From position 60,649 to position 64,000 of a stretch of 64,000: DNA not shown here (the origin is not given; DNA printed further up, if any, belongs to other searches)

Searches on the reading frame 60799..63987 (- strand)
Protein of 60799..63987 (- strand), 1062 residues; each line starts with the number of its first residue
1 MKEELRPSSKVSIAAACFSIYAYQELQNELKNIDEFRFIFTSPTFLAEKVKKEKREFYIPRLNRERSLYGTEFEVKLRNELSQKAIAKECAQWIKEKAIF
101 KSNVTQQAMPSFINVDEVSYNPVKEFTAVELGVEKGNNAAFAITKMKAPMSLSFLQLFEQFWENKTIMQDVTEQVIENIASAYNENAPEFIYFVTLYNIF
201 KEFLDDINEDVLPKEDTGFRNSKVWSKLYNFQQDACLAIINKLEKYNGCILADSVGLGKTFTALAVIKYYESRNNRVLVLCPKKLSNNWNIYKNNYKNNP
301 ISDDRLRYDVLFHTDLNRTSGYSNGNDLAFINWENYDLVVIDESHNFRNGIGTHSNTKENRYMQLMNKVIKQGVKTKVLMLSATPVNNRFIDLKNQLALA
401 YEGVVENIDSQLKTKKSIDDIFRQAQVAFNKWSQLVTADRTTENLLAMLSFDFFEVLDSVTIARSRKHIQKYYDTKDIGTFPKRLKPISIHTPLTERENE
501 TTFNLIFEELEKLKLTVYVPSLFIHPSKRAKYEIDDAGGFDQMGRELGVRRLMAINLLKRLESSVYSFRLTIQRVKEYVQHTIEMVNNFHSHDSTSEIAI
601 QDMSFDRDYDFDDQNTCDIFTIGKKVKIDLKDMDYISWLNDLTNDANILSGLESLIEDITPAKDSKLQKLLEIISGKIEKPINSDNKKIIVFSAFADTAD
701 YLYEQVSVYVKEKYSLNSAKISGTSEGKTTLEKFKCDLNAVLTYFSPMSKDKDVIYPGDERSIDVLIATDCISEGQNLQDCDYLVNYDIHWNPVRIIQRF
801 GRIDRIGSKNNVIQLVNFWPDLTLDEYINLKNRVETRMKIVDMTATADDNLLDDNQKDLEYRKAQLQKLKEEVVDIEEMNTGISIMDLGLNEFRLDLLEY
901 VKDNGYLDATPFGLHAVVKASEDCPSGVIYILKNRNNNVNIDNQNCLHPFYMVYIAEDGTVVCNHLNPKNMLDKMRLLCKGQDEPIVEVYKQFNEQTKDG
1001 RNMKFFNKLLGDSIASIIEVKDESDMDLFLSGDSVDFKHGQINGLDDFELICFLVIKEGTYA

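Call 52: search_protein_families(library=padloc, proteins=[window:60799-63987:-], max_evalue=0.00001)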
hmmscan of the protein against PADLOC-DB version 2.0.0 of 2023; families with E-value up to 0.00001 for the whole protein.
window:60799-63987:- (1062 aa): 31 families (the best 25 are shown)
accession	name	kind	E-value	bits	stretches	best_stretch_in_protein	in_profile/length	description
PDLC01075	C3a139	-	2.1e-115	385.2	1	18-1056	32-947/948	HKD+Snf2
PDLC02621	DrmD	-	4.3e-35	119.2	1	550-824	396-641/1040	DrmD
PDLC02623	DrmD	-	2.7e-32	109.5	1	662-879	508-694/1040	DrmD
PDLC02619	DrmD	-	2.8e-29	99.9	2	663-815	389-542/872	DrmD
PDLC03830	ZacC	-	1.2e-25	88.4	2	330-394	238-297/1019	-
PDLC02500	BrxHI|BrxHII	-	5.3e-25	86.1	1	761-820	528-586/933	BrxHI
PDLC02193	PLD_Helicase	-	1.5e-24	84.2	1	657-861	660-854/905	-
PDLC00659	HmaA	-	2.4e-24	83.3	1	639-818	463-621/1176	SNF2 helicase / DEAD-box helicase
PDLC02843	DpdE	-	6.9e-22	75.2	2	228-389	159-301/1091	DpdE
PDLC02572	DrmA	-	8.9e-22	74.9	1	553-812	396-627/1043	DrmA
PDLC04556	PDC-M27C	-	1.5e-21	74.5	1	231-292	39-103/892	-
PDLC02840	DpdE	-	2.6e-20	70.3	2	652-814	527-662/1091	DpdE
PDLC02504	BrxHI|BrxHII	-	1.5e-19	67.5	1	765-854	539-629/971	BrxHII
PDLC02632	DrmD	-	8.6e-18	62.1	1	557-814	403-632/662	DrmD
PDLC02853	DpdE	-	5.3e-16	55.8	1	660-821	465-613/985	DpdE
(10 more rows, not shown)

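Call 53: search_protein_families(library=ncbifam, proteins=[window:60799-63987:-], max_evalue=0.00001)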
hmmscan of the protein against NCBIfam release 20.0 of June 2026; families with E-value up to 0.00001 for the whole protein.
window:60799-63987:- (1062 aa): 13 families
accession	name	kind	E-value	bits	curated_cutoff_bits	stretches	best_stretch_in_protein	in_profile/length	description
NF038317.1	DISARM_DrmD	equivalog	1.8e-41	142.4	610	1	550-824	380-626/1021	DISARM system SNF2-like helicase DrmD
NF042964.1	phospholipD_antiphage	equivalog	4.2e-34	118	1100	1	643-871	646-857/895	phospholipase D-like domain-containing anti-phage protein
NF038318.1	DISARM_DrmD_b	equivalog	1.8e-29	102.5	950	2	663-815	386-539/868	DISARM system SNF2-like helicase DrmD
NF041062.1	DpdE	equivalog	3.5e-27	94.8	500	2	230-389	156-301/1048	protein DpdE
NF003426.0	PRK04914.1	equivalog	1.2e-17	63.4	576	1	750-900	534-682/959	RNA polymerase-associated protein RapA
NF053675.1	pilus_reg_Snf2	equivalog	1.9e-12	46.1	1100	1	201-393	558-744/1029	pilus expression-regulating Snf2 family helicase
NF010337.0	PRK13766.1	equivalog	1.1e-11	43.7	610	1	661-862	344-523/781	Hef nuclease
TIGR04095.1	dnd_restrict_1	equivalog_domain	2.4e-07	30.1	600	0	227-301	8-82/451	DNA phosphorothioation system restriction enzyme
NF041790.1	anti-phage_ZorD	equivalog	5.3e-07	27.9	1500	0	244-290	602-651/1035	type I Zorya anti-phage system protein ZorD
NF053631.1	RNA_helic_CshA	equivalog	5.9e-07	28.7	646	1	753-854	278-374/434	degradosome RNA helicase CshA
NF058637.1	helic_SCO1167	equivalog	8.7e-07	27.4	1200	0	247-294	489-539/932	SCO1167/SCO6262 family helicase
NF008394.0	PRK11192.1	equivalog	1e-06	27.9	507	1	760-840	295-380/441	ATP-dependent RNA helicase SrmB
NF008744.0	PRK11776.1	equivalog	8.5e-06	24.6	524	0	759-823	289-353/460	ATP-dependent RNA helicase DbpA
